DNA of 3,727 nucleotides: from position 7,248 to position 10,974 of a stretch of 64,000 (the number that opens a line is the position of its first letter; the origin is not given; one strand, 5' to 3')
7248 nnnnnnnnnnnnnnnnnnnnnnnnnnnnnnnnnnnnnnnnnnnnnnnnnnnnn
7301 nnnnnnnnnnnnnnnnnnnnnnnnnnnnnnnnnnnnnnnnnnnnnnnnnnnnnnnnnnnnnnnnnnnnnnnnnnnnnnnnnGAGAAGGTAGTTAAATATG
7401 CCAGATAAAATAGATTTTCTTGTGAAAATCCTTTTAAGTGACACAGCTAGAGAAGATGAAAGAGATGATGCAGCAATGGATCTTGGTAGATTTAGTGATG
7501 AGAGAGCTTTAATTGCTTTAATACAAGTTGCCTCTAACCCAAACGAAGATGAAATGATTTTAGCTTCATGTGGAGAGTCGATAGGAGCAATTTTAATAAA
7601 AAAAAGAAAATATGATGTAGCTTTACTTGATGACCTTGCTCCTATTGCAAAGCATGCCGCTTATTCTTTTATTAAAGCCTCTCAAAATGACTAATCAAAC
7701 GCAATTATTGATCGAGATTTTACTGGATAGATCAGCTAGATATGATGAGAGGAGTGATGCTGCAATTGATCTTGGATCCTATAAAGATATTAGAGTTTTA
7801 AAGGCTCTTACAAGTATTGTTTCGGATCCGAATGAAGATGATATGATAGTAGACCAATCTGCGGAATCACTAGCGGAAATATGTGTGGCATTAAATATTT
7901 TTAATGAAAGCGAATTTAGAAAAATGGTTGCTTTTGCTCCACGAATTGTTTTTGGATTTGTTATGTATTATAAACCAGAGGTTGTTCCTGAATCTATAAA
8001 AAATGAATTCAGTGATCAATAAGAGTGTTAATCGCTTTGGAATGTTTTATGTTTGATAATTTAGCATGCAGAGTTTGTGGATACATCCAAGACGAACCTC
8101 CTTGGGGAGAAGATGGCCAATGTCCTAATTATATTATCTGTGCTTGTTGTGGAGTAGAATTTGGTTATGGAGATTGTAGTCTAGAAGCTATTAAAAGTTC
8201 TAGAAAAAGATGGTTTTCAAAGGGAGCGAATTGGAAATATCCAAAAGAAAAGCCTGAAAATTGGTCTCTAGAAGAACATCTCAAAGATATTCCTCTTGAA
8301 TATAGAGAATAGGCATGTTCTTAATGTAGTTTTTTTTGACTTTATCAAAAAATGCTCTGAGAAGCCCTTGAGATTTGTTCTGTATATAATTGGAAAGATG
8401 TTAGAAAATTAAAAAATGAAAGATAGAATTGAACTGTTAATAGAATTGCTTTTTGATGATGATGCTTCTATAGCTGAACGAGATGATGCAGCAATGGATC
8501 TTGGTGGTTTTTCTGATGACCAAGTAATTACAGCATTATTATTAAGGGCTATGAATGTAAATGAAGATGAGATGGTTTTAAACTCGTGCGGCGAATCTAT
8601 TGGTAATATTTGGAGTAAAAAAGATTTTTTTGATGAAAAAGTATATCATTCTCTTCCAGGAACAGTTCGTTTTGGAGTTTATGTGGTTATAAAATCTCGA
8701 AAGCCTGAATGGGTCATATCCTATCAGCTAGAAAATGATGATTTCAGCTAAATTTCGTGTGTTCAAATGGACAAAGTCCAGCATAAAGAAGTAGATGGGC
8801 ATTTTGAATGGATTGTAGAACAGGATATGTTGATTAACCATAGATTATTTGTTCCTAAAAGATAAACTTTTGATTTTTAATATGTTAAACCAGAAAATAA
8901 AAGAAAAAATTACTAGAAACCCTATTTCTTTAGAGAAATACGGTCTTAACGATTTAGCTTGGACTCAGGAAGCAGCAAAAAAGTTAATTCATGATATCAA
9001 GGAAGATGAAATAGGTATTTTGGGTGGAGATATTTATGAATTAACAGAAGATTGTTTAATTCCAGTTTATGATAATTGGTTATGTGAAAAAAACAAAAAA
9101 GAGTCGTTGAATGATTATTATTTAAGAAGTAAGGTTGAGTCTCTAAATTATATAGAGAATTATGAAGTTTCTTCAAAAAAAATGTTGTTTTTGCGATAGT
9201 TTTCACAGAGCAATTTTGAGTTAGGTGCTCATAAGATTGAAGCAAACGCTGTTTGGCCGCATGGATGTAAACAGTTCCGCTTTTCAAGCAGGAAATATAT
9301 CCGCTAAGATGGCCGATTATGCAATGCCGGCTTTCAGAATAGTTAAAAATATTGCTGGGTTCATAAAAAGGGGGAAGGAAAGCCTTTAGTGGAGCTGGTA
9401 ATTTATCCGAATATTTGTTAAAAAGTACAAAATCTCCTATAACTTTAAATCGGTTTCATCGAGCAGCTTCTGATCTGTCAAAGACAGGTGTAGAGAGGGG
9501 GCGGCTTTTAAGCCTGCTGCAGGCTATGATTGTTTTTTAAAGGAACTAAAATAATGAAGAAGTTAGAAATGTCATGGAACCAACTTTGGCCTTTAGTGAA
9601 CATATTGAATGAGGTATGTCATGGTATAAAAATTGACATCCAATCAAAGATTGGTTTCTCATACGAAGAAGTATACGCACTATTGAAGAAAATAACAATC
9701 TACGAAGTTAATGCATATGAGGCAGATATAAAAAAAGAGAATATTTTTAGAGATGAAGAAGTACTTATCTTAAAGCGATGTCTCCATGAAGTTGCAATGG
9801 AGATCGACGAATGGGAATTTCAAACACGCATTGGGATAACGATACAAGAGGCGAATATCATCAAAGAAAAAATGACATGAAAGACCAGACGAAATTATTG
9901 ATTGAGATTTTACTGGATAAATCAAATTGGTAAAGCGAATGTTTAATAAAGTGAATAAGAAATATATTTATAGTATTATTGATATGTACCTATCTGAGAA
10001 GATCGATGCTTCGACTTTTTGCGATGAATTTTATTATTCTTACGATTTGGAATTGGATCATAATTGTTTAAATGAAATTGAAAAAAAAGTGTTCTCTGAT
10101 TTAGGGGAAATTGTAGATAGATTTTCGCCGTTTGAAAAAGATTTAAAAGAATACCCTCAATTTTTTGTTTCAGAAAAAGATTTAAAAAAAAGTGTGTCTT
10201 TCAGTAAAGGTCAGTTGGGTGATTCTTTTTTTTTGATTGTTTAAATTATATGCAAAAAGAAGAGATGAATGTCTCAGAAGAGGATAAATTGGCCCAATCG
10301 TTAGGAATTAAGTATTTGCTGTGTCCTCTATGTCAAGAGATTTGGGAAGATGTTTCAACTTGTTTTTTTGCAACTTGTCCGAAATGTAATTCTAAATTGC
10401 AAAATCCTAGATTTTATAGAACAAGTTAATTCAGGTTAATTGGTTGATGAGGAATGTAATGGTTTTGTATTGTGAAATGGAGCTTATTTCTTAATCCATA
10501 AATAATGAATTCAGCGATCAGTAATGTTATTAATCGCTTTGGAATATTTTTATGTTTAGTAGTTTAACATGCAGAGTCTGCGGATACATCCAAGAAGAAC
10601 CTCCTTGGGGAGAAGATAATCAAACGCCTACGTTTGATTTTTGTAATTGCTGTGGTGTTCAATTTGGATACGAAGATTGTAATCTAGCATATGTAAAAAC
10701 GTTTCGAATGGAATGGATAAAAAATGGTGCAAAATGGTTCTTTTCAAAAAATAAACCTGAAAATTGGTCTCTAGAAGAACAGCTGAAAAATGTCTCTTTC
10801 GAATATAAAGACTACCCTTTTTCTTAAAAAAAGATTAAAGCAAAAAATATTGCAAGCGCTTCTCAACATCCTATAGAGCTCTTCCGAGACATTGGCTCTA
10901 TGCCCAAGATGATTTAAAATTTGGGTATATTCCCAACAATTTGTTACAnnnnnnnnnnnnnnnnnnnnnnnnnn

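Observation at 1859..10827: Rhs polymorphic-toxin locus with a long immunity tail in a Chlamydiae-type genome, without any T6SS context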

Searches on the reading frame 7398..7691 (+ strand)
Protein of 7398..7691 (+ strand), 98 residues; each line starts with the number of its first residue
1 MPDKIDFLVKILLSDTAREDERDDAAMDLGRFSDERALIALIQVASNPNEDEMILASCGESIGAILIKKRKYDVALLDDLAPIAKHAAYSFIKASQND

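Call 5: search_protein_families(library=pfam, proteins=[window:7398-7691:+], max_evalue=0.1)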
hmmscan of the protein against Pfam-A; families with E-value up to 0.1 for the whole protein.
window:7398-7691:+ (98 aa): 2 families
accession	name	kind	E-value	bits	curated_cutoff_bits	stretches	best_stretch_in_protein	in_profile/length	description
PF13646.12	HEAT_2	-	0.00013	22.6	27.7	1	5-94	1-81/88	HEAT repeats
PF03130.22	HEAT_PBS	-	0.039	15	20.9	0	22-45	2-25/27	PBS lyase HEAT-like repeat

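Call 6: search_protein_families(library=ncbifam, proteins=[window:7398-7691:+], max_evalue=0.1)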
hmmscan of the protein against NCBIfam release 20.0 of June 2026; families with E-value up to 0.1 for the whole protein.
window:7398-7691:+ (98 aa): 0 families

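Call 99: list_cluster_members(proteins=[P0279, P0273, window:7398-7691:+, window:1868-7378:+])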
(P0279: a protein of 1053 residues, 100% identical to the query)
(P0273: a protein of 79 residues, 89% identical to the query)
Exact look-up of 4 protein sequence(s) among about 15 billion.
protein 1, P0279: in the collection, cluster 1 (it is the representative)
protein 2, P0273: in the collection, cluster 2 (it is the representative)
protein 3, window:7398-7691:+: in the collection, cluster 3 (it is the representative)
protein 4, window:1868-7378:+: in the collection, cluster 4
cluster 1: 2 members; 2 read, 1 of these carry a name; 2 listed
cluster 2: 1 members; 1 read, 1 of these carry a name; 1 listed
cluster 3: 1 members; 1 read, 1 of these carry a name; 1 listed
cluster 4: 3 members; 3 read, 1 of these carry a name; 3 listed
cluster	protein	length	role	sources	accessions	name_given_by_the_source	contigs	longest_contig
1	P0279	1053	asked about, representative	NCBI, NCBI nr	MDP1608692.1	MAG: ribonucleoside-diphosphate reductase subunit alpha [Chlamydiales bacterium] | ribonucleoside-diphosphate reductase subunit alpha [Chlamydiales bacterium]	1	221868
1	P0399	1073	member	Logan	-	-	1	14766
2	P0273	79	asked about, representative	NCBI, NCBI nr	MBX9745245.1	MAG: hypothetical protein K2X08_08565 [Chlamydiales bacterium] | hypothetical protein [Chlamydiales bacterium]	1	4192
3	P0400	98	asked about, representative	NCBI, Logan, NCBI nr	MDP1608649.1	MAG: hypothetical protein Q8L98_04990 [Chlamydiales bacterium] | hypothetical protein [Chlamydiales bacterium]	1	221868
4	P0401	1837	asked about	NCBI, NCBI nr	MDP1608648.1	MAG: RHS repeat-associated core domain-containing protein [Chlamydiales bacterium] | RHS repeat-associated core domain-containing protein [Chlamydiales bacterium]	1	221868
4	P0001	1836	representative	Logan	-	-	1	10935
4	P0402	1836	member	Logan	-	-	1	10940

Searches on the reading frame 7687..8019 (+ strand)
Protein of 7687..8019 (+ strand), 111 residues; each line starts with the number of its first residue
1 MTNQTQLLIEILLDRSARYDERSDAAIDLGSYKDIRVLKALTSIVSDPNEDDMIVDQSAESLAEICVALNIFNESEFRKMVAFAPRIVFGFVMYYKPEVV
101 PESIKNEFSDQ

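Call 5: search_protein_families(library=pfam, proteins=[window:7687-8019:+], max_evalue=0.1)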
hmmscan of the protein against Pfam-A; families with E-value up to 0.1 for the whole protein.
window:7687-8019:+ (111 aa): 1 family
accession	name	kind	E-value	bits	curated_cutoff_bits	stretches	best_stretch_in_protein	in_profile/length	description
PF13646.12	HEAT_2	-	0.0016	19.1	27.7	1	6-65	2-58/88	HEAT repeats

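Call 6: search_protein_families(library=ncbifam, proteins=[window:7687-8019:+], max_evalue=0.1)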
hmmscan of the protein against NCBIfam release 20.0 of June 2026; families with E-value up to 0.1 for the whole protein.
window:7687-8019:+ (111 aa): 0 families

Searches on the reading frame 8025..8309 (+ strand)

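Call 5: search_protein_families(library=pfam, proteins=[window:8025-8309:+], max_evalue=0.1)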
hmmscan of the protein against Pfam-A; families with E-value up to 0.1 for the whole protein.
window:8025-8309:+ (95 aa): 0 families

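Call 6: search_protein_families(library=ncbifam, proteins=[window:8025-8309:+], max_evalue=0.1)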
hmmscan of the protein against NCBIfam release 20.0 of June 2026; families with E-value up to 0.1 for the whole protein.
window:8025-8309:+ (95 aa): 0 families

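Call 17: search_protein_families(library=pfam, proteins=[window:8025-8309:+], max_evalue=10)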
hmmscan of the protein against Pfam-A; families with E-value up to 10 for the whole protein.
window:8025-8309:+ (95 aa): 2 families
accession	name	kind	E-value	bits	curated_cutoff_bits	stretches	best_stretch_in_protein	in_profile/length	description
PF18586.7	zf-CCCH_7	-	1.1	10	25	1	34-55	67-88/90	Chromatin remodeling factor Mit1 C-terminal Zn finger 1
PF21349.2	RUBY_RBDX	-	2.5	8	26.5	0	15-27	3-17/30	Rubrerythrin, rubredoxin-like domain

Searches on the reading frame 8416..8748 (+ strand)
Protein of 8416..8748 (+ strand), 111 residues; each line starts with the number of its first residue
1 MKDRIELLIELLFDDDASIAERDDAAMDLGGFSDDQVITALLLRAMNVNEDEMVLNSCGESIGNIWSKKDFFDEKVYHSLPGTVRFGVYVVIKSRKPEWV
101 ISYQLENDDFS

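Call 5: search_protein_families(library=pfam, proteins=[window:8416-8748:+], max_evalue=0.1)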
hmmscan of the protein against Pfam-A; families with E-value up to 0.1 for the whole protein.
window:8416-8748:+ (111 aa): 1 family
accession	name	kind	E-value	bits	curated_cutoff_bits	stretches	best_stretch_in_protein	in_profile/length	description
PF13646.12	HEAT_2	-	0.011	16.4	27.7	1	5-65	1-58/88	HEAT repeats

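Call 6: search_protein_families(library=ncbifam, proteins=[window:8416-8748:+], max_evalue=0.1)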
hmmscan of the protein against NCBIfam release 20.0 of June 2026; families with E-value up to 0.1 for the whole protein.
window:8416-8748:+ (111 aa): 0 families

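Call 93: find_encoding_contigs(protein=window:8416-8748:+, flank=8000, max_places=4)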
Protein window:8416-8748:+ (111 aa): 1 contig read that carries it; 1 place shown.
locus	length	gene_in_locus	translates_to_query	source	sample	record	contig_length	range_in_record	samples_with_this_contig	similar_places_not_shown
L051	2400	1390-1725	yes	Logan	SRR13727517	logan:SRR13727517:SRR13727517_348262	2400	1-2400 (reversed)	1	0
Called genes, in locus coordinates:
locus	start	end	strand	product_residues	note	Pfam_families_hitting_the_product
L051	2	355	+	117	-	?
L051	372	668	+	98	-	-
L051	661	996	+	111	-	-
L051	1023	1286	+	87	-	-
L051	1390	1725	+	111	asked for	-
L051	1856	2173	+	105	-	PF15569:Imm40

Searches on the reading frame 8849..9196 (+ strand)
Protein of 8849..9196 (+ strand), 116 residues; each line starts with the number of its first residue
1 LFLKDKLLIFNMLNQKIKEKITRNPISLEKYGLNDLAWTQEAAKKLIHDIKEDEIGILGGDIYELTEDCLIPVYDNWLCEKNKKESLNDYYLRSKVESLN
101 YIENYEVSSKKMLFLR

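Call 5: search_protein_families(library=pfam, proteins=[window:8849-9196:+], max_evalue=0.1)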
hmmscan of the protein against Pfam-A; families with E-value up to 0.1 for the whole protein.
window:8849-9196:+ (116 aa): 1 family
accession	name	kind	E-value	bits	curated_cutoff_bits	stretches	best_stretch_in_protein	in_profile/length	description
PF15569.11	Imm40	-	5.5e-14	52.9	25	1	28-107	2-78/90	Immunity protein 40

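Call 6: search_protein_families(library=ncbifam, proteins=[window:8849-9196:+], max_evalue=0.1)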
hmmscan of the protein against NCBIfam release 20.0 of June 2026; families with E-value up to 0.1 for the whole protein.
window:8849-9196:+ (116 aa): 0 families

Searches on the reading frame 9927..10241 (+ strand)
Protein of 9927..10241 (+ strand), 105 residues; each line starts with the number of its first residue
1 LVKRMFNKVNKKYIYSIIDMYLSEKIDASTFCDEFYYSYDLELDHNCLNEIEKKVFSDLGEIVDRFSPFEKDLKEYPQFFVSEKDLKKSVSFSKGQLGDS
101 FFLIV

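Call 5: search_protein_families(library=pfam, proteins=[window:9927-10241:+], max_evalue=0.1)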
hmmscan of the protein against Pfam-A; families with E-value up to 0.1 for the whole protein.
window:9927-10241:+ (105 aa): 1 family
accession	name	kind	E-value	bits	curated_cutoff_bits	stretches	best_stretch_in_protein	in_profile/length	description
PF09204.15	Colicin_immun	-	0.00011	23.2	22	1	15-91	6-82/88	Bacterial self-protective colicin-like immunity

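Call 6: search_protein_families(library=ncbifam, proteins=[window:9927-10241:+], max_evalue=0.1)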
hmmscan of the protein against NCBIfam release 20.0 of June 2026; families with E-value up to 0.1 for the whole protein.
window:9927-10241:+ (105 aa): 0 families

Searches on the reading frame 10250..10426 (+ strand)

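Call 5: search_protein_families(library=pfam, proteins=[window:10250-10426:+], max_evalue=0.1)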
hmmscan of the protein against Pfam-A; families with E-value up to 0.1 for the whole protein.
window:10250-10426:+ (59 aa): 6 families
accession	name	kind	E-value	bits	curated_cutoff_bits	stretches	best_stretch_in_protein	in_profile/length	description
PF24859.1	FdhE_central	-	0.0029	18.1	27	1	16-33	19-36/39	FdhE, central domain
PF14319.11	Zn_Tnp_IS91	-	0.0068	16.8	26.3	1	16-51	32-67/90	Transposase zinc-binding domain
PF13717.11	Zn_ribbon_4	-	0.0091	16.3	30.3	0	41-49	3-11/36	zinc-ribbon domain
PF18414.7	zf_C2H2_10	-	0.024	14.6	25.6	0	42-48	4-10/26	C2H2 type zinc-finger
PF11793.14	FANCL_C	-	0.03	15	27.3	0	37-51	51-65/69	FANCL C-terminal domain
PF07191.17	Zn_ribbon_6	-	0.053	14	25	1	21-51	15-40/67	Double zinc ribbon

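Call 6: search_protein_families(library=ncbifam, proteins=[window:10250-10426:+], max_evalue=0.1)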
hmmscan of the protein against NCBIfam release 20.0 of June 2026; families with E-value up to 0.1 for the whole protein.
window:10250-10426:+ (59 aa): 2 families
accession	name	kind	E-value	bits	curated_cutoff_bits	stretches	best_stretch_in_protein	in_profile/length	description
NF001385.0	PRK00279.2-3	equivalog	0.0022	17.7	315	1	6-50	116-156/213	adenylate kinase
NF002925.0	PRK03564.1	equivalog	0.024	14.3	426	1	6-48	196-234/309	formate dehydrogenase accessory protein FdhE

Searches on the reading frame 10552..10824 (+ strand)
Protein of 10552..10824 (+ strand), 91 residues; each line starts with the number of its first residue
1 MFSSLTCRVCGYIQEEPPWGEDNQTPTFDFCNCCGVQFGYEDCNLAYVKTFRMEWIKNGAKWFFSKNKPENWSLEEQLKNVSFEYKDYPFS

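Call 5: search_protein_families(library=pfam, proteins=[window:10552-10824:+], max_evalue=0.1)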
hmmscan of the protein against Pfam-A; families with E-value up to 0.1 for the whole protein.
window:10552-10824:+ (91 aa): 1 family
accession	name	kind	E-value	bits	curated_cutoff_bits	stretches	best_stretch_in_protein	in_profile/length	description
PF21349.2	RUBY_RBDX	-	0.014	15.2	26.5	1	7-18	3-16/30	Rubrerythrin, rubredoxin-like domain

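Call 6: search_protein_families(library=ncbifam, proteins=[window:10552-10824:+], max_evalue=0.1)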
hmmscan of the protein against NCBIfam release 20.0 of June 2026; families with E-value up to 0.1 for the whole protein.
window:10552-10824:+ (91 aa): 0 families
